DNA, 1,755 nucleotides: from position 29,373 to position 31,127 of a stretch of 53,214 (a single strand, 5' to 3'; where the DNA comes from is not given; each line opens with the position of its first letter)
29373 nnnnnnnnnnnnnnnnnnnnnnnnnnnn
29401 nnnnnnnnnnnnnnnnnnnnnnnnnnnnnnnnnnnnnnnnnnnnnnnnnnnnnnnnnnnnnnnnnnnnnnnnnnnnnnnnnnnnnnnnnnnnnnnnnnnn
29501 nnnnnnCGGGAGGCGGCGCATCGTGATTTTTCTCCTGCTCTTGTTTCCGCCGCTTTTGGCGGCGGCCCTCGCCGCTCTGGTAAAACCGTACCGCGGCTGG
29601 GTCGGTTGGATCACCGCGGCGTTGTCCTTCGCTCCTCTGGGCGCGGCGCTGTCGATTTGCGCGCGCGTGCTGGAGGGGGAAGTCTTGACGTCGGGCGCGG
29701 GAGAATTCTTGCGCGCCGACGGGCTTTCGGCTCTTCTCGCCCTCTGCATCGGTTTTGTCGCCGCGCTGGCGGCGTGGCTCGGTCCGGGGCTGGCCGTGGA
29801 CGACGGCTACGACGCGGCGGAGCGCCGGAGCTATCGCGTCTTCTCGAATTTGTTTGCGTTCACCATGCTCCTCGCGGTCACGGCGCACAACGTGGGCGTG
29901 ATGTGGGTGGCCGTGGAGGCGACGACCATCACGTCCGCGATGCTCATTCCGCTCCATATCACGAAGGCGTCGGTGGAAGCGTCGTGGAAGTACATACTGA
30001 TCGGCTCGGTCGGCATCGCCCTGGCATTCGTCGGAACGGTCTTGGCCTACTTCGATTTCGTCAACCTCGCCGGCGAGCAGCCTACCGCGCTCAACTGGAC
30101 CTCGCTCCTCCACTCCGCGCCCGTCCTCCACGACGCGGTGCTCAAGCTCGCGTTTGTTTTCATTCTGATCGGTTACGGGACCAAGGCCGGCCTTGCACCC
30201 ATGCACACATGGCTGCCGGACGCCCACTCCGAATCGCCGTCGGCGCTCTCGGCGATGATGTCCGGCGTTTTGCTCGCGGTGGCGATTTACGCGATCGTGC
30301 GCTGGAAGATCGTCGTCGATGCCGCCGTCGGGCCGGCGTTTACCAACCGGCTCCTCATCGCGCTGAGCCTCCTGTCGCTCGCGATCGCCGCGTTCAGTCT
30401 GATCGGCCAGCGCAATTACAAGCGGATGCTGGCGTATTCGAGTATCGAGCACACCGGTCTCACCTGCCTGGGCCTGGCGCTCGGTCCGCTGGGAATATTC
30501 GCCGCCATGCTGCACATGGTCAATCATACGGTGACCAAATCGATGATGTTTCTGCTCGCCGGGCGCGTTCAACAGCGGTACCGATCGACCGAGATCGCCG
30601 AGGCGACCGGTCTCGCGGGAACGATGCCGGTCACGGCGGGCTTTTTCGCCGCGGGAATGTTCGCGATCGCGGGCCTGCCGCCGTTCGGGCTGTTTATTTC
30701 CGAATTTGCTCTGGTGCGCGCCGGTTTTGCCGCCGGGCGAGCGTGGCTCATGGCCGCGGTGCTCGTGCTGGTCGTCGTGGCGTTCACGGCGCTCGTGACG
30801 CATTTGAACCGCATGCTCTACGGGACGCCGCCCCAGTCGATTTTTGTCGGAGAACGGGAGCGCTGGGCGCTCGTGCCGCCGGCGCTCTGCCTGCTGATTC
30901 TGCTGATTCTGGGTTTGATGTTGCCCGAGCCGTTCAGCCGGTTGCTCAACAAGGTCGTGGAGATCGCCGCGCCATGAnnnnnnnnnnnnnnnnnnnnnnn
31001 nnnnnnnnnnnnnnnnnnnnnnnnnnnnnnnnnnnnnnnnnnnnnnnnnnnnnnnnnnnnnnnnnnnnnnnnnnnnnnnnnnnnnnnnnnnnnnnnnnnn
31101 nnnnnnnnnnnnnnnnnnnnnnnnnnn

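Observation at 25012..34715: ArsR-led operon for a hydrogenase-like (Ehr-type) respiratory membrane complex that cannot bind Ni-Fe, coupled to a CopD-like protein and a cytoplasmic GGT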

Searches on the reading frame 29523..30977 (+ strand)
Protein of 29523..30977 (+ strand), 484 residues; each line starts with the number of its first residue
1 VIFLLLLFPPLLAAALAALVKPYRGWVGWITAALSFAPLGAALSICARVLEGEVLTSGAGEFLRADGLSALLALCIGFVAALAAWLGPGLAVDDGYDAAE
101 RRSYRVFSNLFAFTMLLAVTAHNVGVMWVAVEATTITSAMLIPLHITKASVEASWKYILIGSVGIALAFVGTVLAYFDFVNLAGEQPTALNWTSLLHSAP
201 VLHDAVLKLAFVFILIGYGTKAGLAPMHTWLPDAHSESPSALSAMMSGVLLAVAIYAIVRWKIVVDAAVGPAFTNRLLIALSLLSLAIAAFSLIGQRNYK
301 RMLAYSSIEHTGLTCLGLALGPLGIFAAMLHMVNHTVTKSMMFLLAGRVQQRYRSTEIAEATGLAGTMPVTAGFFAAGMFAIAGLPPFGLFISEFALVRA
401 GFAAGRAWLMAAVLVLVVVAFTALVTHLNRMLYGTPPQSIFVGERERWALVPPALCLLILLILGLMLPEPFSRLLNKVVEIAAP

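Call 3: search_protein_families(library=pfam, proteins=[window:29523-30977:+], max_evalue=0.01)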
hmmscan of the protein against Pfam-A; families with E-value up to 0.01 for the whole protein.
window:29523-30977:+ (484 aa): 1 family
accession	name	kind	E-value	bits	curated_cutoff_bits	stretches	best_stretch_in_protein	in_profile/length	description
PF00361.26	Proton_antipo_M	-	1.4e-48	166.1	21.5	1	121-418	1-292/294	NADH:quinone oxidoreductase/Mrp antiporter, TM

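Call 4: search_protein_families(library=ncbifam, proteins=[window:29523-30977:+], max_evalue=0.01)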
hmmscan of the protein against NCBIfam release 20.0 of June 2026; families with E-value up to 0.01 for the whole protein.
window:29523-30977:+ (484 aa): 71 families (the best 25 are shown)
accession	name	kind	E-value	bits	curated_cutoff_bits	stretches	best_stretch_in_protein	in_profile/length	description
NF005044.0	PRK06458.1-4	equivalog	4.8e-128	428.3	610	1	2-481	6-493/531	hydrogenase 4 subunit F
NF005045.0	PRK06458.1-5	equivalog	2.7e-106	356.4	543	1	3-475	4-475/484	hydrogenase 4 subunit F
NF005043.0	PRK06458.1-3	equivalog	7.4e-101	338.5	533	1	6-480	12-480/483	hydrogenase 4 subunit F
NF005041.0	PRK06458.1-1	equivalog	1.3e-97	328.1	951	1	51-479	60-491/526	hydrogenase 4 subunit F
NF006427.0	PRK08676.1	equivalog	5.2e-75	253.2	511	1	62-479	59-480/486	hydrogenase membrane subunit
NF005042.0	PRK06458.1-2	equivalog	1.6e-71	241.7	437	1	99-466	88-433/439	hydrogenase 4 subunit F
TIGR01972.1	NDH_I_M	subfamily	8.9e-53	179.6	263.8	1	63-479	74-479/486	NADH-quinone oxidoreductase subunit M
NF006241.0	PRK08377.1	equivalog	1.1e-51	176.3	645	1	110-479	113-474/494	NADH dehydrogenase subunit N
NF005086.0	PRK06521.1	equivalog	3.7e-51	174.4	667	1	27-428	43-442/669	hydrogenase 4 subunit B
NF006419.0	PRK08668.1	equivalog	9.2e-44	150.2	617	1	3-479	4-478/613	NADH dehydrogenase subunit M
TIGR01770.1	NDH_I_N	subfamily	2.2e-43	148.9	332.6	1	59-451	64-452/472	NADH-quinone oxidoreductase subunit NuoN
NF006418.0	PRK08667.1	equivalog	5e-42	144.3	794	1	56-428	66-436/644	hydrogenase membrane subunit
NF009305.0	PRK12662.1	equivalog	2.4e-41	142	700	1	7-478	10-486/492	putative monovalent cation/H+ antiporter subunit D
NF006240.0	PRK08376.1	subfamily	3.6e-40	138.4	662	1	64-466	87-491/521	putative monovalent cation/H+ antiporter subunit D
NF004500.0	PRK05846.1-4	equivalog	1e-38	133.3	550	1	58-480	74-500/525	NADH-quinone oxidoreductase subunit M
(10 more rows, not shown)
